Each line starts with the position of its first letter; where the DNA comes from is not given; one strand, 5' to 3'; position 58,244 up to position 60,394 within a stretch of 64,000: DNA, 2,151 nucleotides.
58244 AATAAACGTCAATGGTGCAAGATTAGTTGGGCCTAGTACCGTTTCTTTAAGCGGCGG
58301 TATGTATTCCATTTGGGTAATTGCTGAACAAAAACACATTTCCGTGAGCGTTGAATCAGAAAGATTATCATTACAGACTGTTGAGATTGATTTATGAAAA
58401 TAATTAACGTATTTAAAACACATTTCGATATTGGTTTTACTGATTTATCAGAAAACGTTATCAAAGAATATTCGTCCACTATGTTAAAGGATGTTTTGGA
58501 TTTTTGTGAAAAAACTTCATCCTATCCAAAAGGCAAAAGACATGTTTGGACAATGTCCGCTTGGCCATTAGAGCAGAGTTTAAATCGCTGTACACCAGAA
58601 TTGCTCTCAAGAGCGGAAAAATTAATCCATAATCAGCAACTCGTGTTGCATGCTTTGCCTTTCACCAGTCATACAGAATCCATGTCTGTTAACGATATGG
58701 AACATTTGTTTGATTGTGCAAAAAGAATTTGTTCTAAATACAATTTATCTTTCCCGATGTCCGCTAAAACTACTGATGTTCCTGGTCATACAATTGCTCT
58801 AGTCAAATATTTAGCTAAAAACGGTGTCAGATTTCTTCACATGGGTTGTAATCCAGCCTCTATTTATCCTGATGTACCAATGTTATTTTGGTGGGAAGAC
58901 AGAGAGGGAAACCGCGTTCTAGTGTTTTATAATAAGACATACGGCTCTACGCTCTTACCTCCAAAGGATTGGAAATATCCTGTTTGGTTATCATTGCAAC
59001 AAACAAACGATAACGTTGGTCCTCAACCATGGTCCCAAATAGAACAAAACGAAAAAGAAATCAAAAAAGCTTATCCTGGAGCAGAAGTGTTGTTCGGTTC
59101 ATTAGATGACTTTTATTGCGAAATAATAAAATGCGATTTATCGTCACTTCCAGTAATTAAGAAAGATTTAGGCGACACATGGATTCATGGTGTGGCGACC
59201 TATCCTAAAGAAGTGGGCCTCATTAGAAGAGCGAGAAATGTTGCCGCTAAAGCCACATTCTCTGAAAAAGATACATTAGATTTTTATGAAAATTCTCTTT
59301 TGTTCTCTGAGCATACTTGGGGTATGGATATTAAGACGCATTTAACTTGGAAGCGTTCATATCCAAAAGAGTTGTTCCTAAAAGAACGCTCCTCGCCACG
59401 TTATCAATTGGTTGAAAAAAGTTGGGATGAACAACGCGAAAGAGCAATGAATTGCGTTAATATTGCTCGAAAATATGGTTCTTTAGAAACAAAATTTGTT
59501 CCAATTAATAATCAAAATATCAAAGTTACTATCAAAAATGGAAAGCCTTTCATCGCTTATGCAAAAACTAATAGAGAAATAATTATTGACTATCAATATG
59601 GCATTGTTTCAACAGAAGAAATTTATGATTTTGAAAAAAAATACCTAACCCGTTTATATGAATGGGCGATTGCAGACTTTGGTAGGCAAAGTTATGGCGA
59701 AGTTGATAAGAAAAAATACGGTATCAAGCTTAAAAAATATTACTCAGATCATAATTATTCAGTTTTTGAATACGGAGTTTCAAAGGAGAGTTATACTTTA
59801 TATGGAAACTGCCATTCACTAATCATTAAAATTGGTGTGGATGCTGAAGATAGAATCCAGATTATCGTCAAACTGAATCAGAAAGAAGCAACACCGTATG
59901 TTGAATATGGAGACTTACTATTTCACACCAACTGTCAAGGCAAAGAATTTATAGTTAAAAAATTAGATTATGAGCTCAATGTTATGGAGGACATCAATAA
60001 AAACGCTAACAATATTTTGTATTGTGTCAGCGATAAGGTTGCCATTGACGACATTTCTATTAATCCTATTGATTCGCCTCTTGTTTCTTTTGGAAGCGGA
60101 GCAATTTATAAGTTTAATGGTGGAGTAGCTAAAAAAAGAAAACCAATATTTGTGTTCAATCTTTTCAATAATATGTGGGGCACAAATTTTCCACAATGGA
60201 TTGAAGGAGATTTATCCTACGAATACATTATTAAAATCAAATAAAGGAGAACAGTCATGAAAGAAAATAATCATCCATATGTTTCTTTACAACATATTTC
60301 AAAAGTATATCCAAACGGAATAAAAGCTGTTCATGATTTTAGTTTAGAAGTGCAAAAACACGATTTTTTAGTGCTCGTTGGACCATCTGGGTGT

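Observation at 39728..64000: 24-kb glycan capture and utilisation island with an unusual architecture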

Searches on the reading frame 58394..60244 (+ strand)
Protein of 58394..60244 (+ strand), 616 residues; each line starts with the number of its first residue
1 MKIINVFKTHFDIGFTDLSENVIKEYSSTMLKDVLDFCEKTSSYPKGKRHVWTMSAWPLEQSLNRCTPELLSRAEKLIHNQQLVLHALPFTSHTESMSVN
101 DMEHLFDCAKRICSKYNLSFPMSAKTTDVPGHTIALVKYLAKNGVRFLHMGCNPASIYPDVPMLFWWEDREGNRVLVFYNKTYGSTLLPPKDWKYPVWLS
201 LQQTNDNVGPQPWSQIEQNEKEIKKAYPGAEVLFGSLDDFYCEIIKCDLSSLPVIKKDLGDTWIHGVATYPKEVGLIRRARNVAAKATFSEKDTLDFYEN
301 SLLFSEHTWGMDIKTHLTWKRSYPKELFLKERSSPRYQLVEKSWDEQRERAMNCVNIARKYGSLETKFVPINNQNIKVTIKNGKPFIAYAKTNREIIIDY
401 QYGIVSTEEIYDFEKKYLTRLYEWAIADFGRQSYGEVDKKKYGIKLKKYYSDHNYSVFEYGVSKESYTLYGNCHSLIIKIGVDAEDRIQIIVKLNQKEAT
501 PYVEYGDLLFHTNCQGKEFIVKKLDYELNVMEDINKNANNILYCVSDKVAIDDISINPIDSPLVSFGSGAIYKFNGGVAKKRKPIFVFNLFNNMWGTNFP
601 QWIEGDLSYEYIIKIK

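Call 7: search_protein_families(library=pfam, proteins=[window:58394-60244:+], max_evalue=0.01)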
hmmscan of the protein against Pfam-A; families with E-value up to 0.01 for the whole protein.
window:58394-60244:+ (616 aa): 2 families
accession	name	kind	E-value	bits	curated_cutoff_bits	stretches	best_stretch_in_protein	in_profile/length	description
PF16477.11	DUF5054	-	3.9e-10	40.6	37.6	1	287-366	27-108/291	Domain of unknown function (DUF5054)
PF04597.19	Ribophorin_I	-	0.0035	16.9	25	1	285-414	112-225/437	Ribophorin I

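Call 10: search_protein_families(library=ncbifam, proteins=[window:58394-60244:+], max_evalue=0.001)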
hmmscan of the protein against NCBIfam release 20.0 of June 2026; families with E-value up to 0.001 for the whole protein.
window:58394-60244:+ (616 aa): 0 families

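Call 13: search_solved_structures(query=window:58394-60244:+, max_evalue=1, show_alignments=1)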
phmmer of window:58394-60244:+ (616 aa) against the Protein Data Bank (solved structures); distinct sequences matched with E-value up to 1: 2.
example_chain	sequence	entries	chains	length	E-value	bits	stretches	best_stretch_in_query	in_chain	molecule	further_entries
3ino_A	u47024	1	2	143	0.21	13.1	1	404-467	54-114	Protective antigen PA-63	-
3etb_J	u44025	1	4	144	0.21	13.1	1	404-467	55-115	Anthrax Protective Antigen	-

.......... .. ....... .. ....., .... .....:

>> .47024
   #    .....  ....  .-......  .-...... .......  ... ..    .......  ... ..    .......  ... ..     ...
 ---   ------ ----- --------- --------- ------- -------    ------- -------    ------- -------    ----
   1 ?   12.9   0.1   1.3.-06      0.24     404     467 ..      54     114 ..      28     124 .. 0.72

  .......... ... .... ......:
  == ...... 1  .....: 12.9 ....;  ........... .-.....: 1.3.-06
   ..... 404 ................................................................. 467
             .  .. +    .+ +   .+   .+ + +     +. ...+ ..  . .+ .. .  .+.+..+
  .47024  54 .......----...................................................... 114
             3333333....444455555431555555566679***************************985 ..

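Call 17: find_homologous_proteins(query=window:58394-60244:+)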
Query window:58394-60244:+ (616 aa): 4027 proteins with E <= 0.001 among 8000 candidates; the best 120 are listed.
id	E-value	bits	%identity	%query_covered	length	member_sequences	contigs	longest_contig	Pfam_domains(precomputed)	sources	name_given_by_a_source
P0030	0.0e+0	1446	100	100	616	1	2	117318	PF16477.12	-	-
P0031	2.1e-278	943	65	100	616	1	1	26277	PF16477.12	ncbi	-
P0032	1.0e-275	934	64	100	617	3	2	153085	PF16477.12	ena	-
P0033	4.5e-274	929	64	100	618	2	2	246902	PF16477.12,PF01074.29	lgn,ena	-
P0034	6.3e-269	912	63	100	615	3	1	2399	PF16477.12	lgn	-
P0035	1.1e-259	881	60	100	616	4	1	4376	PF16477.12,PF01074.29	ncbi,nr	ncbi:MAG: hypothetical protein IJR61_04735 [Clostridia bacterium]|nr:hypothetical protein [Clostridi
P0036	3.5e-250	850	58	100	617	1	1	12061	PF16477.12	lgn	-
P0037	4.8e-242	823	57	100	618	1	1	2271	PF16477.12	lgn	-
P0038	1.0e-240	819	58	100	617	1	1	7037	PF16477.12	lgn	-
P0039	1.9e-237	808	57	100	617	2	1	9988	PF16477.12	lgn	-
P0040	2.5e-213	728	52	100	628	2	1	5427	PF16477.12,PF01074.29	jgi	-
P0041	5.7e-194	664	49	100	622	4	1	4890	PF16477.12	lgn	-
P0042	7.2e-190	651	48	100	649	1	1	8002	PF16477.12,PF01074.29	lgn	-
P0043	2.4e-184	632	48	100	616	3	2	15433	PF16477.12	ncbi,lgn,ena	-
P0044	4.0e-184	632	47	100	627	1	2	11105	PF16477.12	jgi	-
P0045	2.8e-183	629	48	100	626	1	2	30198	PF16477.12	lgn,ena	-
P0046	1.1e-176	607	46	100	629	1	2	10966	PF16477.12,PF01074.29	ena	-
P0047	5.9e-175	601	46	99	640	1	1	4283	PF16477.12,PF01074.29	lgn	-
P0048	6.9e-173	595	44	99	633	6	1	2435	PF16477.12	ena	-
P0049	5.1e-172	592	44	99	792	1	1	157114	PF16477.12,PF01074.29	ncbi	-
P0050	8.0e-171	588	45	100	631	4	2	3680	PF16477.12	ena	-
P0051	1.1e-168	581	44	100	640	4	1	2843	PF16477.12,PF01074.29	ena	-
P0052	4.8e-167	575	45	98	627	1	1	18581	PF16477.12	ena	-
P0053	2.7e-165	569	42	99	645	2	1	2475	PF16477.12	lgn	-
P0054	1.2e-164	567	42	100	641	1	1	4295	PF16477.12,PF01074.29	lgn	-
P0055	1.4e-164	567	43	100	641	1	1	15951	PF16477.12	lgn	-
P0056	3.5e-164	566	45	98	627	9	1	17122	PF16477.12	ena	-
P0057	4.7e-164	565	43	100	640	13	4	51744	PF16477.12,PF01074.29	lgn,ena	-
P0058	3.3e-163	563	43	100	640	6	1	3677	PF16477.12,PF01074.29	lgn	-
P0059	1.3e-162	561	41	99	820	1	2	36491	PF16477.12,PF01074.29,PF17677.8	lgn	-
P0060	2.0e-160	553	43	100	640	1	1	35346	PF16477.12,PF01074.29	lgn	-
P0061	4.2e-159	549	53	64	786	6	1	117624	PF16477.12,PF01074.29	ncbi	-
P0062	1.2e-158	547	41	100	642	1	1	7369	PF16477.12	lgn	-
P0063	4.4e-158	546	42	100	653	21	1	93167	PF16477.12,PF01074.29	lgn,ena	-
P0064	7.0e-156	538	45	100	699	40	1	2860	PF16477.12,PF01074.29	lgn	-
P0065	7.3e-156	538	40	100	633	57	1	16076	PF16477.12,PF01074.29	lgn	-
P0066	1.7e-154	534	42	100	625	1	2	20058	PF16477.12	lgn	-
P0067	3.1e-154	533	42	100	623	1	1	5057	PF16477.12,PF01074.29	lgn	-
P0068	2.5e-153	530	39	99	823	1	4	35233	PF16477.12,PF01074.29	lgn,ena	-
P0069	6.9e-152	525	49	61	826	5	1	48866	PF16477.12,PF01074.29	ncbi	-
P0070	9.6e-152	525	51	64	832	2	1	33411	PF16477.12,PF01074.29,PF17677.8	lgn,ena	-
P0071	1.0e-151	525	40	100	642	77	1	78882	PF16477.12,PF01074.29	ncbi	-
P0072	4.2e-151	523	40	100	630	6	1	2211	PF16477.12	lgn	-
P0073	1.4e-150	521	49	61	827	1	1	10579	PF16477.12,PF01074.29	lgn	-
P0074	1.9e-150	520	50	58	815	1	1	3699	PF16477.12,PF01074.29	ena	-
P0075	8.6e-150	518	41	100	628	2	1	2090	PF16477.12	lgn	-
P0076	2.8e-149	517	41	99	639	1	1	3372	PF16477.12,PF01074.29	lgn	-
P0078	5.4e-149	516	49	64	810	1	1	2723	PF16477.12,PF01074.29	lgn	-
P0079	5.6e-149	516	39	99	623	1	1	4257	PF16477.12,PF01074.29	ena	-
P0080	6.2e-149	515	40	100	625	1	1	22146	PF16477.12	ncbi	-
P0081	6.4e-149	515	39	100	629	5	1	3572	PF16477.12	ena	-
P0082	1.2e-148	514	41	100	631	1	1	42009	PF16477.12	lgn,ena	-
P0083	5.3e-148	512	48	57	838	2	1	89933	PF16477.12,PF01074.29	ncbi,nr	ncbi:MAG: hypothetical protein K0S76_1432 [Herbinix sp.]|nr:hypothetical protein [Herbinix sp.]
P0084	6.0e-148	512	41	100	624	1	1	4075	PF16477.12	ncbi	-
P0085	6.1e-148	512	40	100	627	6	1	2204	PF16477.12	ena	-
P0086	1.2e-147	511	38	99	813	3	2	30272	PF16477.12,PF01074.29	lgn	-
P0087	1.7e-147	511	40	100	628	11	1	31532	PF16477.12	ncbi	-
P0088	1.9e-147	511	39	100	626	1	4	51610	PF16477.12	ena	-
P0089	9.9e-147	508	40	100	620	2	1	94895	PF16477.12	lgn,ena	-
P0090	1.0e-146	508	40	100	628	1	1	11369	PF16477.12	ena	-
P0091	2.9e-146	507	40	99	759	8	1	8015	PF16477.12,PF01074.29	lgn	-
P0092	3.4e-146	506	40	100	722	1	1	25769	PF16477.12,PF01074.29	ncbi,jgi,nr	ncbi:MAG: hypothetical protein LBP26_03690 [Clostridiales bacterium]|jgi:hypothetical protein|nr:hyp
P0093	3.6e-146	506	38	100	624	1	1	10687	PF16477.12,PF01074.29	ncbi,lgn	-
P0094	3.8e-146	506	42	100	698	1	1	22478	PF16477.12,PF01074.29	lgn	-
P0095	1.3e-145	504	37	100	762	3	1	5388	PF16477.12,PF01074.29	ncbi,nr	ncbi:MAG: DUF5054 domain-containing protein [Anaerolineaceae bacterium]|nr:DUF5054 domain-containing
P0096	1.9e-145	504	38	100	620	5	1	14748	PF16477.12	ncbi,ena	-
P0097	2.2e-145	504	40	99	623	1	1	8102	PF16477.12,PF01074.29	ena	-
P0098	4.5e-145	503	39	100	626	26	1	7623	PF16477.12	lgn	-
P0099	5.3e-145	502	48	57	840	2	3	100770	PF16477.12,PF01074.29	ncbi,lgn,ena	-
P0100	6.8e-145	502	36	99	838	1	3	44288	PF16477.12,PF01074.29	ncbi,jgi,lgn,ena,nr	ncbi:MAG: hypothetical protein GX306_09170 [Clostridiales bacterium]|jgi:alpha-mannosidase|nr:hypoth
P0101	1.5e-144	501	37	99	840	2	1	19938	PF16477.12,PF01074.29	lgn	-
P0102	2.4e-144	500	43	100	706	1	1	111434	PF16477.12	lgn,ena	-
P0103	3.2e-144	500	37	99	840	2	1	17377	PF16477.12,PF01074.29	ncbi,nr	ncbi:MAG: hypothetical protein K0R46_714 [Herbinix sp.]|nr:hypothetical protein [Herbinix sp.]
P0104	3.6e-144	500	45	62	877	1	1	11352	PF16477.12,PF07748.20,PF01074.29,PF17677.8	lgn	-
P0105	5.7e-144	499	49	58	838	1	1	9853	PF16477.12,PF01074.29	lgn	-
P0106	5.8e-144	499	49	58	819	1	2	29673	PF16477.12,PF01074.29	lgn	-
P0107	9.8e-144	498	38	99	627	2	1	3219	PF16477.12,PF01074.29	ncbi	-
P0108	9.9e-144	498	41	100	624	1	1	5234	PF16477.12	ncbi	-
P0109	1.0e-143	498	40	99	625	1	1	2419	PF16477.12,PF01074.29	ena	-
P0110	1.9e-143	497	36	99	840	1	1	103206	PF16477.12,PF01074.29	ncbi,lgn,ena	-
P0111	5.0e-143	496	48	58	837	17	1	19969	PF16477.12,PF01074.29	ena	-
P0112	7.2e-143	495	49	58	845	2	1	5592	PF16477.12,PF01074.29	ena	-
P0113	9.4e-143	495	39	100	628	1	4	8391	PF16477.12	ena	-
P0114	1.2e-142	495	37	99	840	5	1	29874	PF16477.12,PF01074.29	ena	-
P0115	1.7e-142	494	42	98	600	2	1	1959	PF16477.12,PF01074.29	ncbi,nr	ncbi:MAG: hypothetical protein K2L87_07610, partial [Clostridiales bacterium]|nr:hypothetical protei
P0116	1.7e-142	494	48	56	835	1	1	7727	PF16477.12,PF01074.29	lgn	-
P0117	1.9e-142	494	48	57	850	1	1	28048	PF16477.12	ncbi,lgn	ncbi:MAG: DUF5054 domain-containing protein [Anaerocolumna sp.]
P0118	2.6e-142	494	38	99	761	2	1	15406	PF16477.12,PF01074.29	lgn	-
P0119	3.1e-142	493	49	58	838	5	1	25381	PF16477.12,PF01074.29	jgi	-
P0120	4.9e-142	493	36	99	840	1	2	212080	PF16477.12,PF01074.29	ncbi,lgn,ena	-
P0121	5.3e-142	493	35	99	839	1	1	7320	PF16477.12,PF01074.29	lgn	-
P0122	6.8e-142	492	48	58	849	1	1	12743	PF16477.12,PF01074.29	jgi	jgi:hypothetical protein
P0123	8.6e-142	492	47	58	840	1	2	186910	PF16477.12,PF01074.29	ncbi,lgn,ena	-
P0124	3.6e-141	490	39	100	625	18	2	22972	PF16477.12,PF01074.29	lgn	-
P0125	9.5e-141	488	42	100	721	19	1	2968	PF16477.12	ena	-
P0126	1.0e-140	488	47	57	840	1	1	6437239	PF16477.12,PF01074.29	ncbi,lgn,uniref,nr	ncbi:hypothetical protein [Anaerocolumna sp. MB42-C2]|uniref:glycoside hydrolase family 38 N-termina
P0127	1.1e-140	488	47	57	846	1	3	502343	PF16477.12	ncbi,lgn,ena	-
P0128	1.3e-140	488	40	100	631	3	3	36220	PF16477.12,PF01074.29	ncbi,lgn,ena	-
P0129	2.7e-140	487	37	100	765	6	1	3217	PF16477.12,PF01074.29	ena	-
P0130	3.0e-140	487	39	100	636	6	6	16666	PF16477.12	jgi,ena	-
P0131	6.5e-140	486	37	99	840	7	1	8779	PF16477.12,PF01074.29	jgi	jgi:hypothetical protein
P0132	7.0e-140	486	37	100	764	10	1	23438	PF16477.12,PF01074.29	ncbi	-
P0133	7.7e-140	485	46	57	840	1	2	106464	PF16477.12,PF01074.29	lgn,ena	-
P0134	1.4e-139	485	39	99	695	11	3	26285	PF16477.12,PF01074.29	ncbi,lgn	-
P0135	1.8e-139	484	44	64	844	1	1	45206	PF16477.12,PF01074.29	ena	-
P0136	2.1e-139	484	48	58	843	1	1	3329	PF16477.12,PF01074.29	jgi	jgi:hypothetical protein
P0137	3.7e-139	483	47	58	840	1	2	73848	PF16477.12,PF01074.29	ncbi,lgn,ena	-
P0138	4.4e-139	483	38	99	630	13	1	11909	PF16477.12,PF01074.29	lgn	-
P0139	8.9e-139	482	48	57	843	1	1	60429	PF16477.12,PF01074.29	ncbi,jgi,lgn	-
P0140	9.3e-139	482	47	58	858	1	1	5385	PF16477.12,PF01074.29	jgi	jgi:hypothetical protein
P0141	1.1e-138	482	47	57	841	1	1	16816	PF16477.12,PF01074.29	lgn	-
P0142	1.6e-138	481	45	62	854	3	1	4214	PF16477.12,PF01074.29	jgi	jgi:hypothetical protein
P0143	2.2e-138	481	47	58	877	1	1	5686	PF16477.12,PF07748.20,PF01074.29,PF17677.8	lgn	-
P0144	2.2e-138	481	45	63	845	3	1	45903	PF16477.12,PF01074.29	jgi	-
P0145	4.8e-138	479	47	57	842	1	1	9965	PF16477.12,PF01074.29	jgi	jgi:hypothetical protein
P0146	4.9e-138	479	39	99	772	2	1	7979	PF16477.12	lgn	-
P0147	5.1e-138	479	47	58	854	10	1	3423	PF16477.12,PF01074.29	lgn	-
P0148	5.1e-138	479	46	61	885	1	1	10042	PF16477.12,PF07748.20,PF01074.29,PF17677.8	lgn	-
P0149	5.7e-138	479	49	57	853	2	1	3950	PF16477.12,PF01074.29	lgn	-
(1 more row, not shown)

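Call 22: search_solved_structures(query=A2, max_evalue=1, show_alignments=2)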
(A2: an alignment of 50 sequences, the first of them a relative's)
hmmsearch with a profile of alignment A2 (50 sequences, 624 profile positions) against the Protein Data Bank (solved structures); distinct sequences matched with E-value up to 1: 1.
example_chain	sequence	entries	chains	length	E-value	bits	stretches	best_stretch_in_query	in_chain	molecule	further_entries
4p4g_A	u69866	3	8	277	0.37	12.3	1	233-284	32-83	Shikimate 5-dehydrogenase AroE (5-dehydroshikimate reductase)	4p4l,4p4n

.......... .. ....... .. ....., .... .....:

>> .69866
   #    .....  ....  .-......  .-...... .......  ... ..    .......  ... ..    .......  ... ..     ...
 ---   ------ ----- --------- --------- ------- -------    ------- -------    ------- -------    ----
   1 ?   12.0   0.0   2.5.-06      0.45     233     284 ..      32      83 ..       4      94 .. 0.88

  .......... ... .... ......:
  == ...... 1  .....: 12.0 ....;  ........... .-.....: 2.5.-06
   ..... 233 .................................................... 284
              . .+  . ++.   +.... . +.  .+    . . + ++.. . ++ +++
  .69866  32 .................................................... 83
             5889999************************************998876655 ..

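Call 36: predict_structure(alignment_id=A2)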
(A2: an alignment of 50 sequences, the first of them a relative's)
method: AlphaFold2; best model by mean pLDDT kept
length: 616 residues; sequences in the alignment: 50
mean_pLDDT: 95.0   pTM: 0.93
mean pLDDT of the five models: 95.0, 94.5, 94.3, 94.3, 93.4
residues with pLDDT >= 90: 551; 70-90: 65; 50-70: 0; < 50: 0
segments of 3 or more residues with pLDDT < 50: none
pLDDT, mean of each block of 10 residues (from residue 1): 95 89 94 97 96 95 97 97 96 93 97 98 91 95 98 92 97 97 94 96 89 96 97 98 98 96 90 97 96 98 93 87 91 94 96 98 92 92 97 96 96 93 84 88 97 96 96 98 96 98 97 97 96 95 97 98 97 93 97 89 97 96
secondary structure, 60 per line:
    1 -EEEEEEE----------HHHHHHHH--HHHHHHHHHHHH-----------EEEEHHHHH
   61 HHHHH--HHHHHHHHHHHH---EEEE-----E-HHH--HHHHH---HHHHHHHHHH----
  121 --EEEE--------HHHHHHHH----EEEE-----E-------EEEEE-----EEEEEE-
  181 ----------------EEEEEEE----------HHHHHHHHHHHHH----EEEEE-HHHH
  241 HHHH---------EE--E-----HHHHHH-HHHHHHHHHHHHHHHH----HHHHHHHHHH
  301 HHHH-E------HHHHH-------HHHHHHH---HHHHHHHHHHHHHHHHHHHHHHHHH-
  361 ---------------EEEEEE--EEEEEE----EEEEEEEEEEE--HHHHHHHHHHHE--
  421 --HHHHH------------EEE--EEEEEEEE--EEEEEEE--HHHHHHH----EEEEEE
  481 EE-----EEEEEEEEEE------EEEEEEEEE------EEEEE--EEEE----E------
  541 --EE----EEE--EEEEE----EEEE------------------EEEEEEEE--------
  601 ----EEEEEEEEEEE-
elements in order: E2-8 H19-26 H29-40 E52-55 H56-65 H68-79 E83-86 H99-103 H107-116 E123-126 H135-142 E147-150 E164-168 E174-179 E197-203 H214-226 E231-235 H237-244 H264-269 H271-286 H291-304 H313-317 H325-331 H335-359 E376-381 E384-389 E394-404 H407-417 H423-427 E440-442 E445-452 E455-461 H464-470 E475-482 E488-497 E504-512 E519-523 E526-529 E549-551 E554-558 E563-566 E585-592 E605-615

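Call 40: fold_search(model_id=the predicted structure, library=pdb)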
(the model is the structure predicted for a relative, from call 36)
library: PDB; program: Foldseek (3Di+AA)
matches with E <= 10: 857; with E <= 0.001: 109
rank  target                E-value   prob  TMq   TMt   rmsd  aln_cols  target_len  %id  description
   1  7ufs_A                9.9e-23  1.00  0.66  0.41   8.0       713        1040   11  Cryo-EM Structure of Bl_Man38B at 3.4 A (released 2022-11-16)
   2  7ufr_A                7.6e-22  1.00  0.65  0.41   7.8       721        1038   10  Cryo-EM Structure of Bl_Man38A at 2.7 A (released 2022-11-16)
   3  7ufu_A                8.5e-22  1.00  0.65  0.41   7.8       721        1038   11  Cryo-EM Structure of Bl_Man38A nucleophile mutant in complex with mannose at 2.7 A (released 2022-11-16)
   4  7uft_A                3.7e-21  1.00  0.68  0.43   6.5       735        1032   12  Cryo-EM Structure of Bl_Man38C at 2.9 A (released 2022-11-16)
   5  2wyi_A                1.1e-20  1.00  0.67  0.47   8.3       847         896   10  Structure of the Streptococcus pyogenes family GH38 alpha-mannosidase complexed with swainsonine (released 2010-02-16)
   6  2wyh_B                1.1e-20  1.00  0.67  0.47   9.8       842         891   10  Structure of the Streptococcus pyogenes family GH38 alpha-mannosidase (released 2010-02-16)
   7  2wyh_A                6.1e-20  1.00  0.69  0.49   7.2       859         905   10  Structure of the Streptococcus pyogenes family GH38 alpha-mannosidase (released 2010-02-16)
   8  2wyi_B                1.7e-19  1.00  0.69  0.49   7.6       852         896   10  Structure of the Streptococcus pyogenes family GH38 alpha-mannosidase complexed with swainsonine (released 2010-02-16)
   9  7vqo_A                1.8e-18  1.00  0.67  0.37   6.7       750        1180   11  Cryo-EM structure of Ams1 bound to the FW domain of Nbr1 (released 2022-07-06)
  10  5kbp_B                2.3e-18  1.00  0.67  0.48   8.4       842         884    9  The crystal structure of an alpha-mannosidase from Enterococcus faecalis V583 (released 2016-07-13)
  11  5kbp_A                3.2e-18  1.00  0.68  0.49   8.1       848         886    9  The crystal structure of an alpha-mannosidase from Enterococcus faecalis V583 (released 2016-07-13)
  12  7dd9_A                5.4e-18  1.00  0.62  0.36   7.5       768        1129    9  Cryo-EM structure of the Ams1 and Nbr1 complex (released 2021-07-14)
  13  6lz1_A                7.7e-18  1.00  0.66  0.40   7.0       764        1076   10  Structure of S.pombe alpha-mannosidase Ams1 (released 2020-09-09)
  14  3czn_A                4.4e-17  1.00  0.60  0.38   9.1       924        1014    8  Golgi alpha-mannosidase II (D204A nucleophile mutant) in complex with GnMan5Gn (released 2008-06-24)
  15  6rrn                  7.5e-17  1.00  0.60  0.39   9.1       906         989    8  GOLGI ALPHA-MANNOSIDASE II in complex with pentyl 2,5-dideoxy-2,5-imino-D-talo-hexonamide (released 2020-07-08)
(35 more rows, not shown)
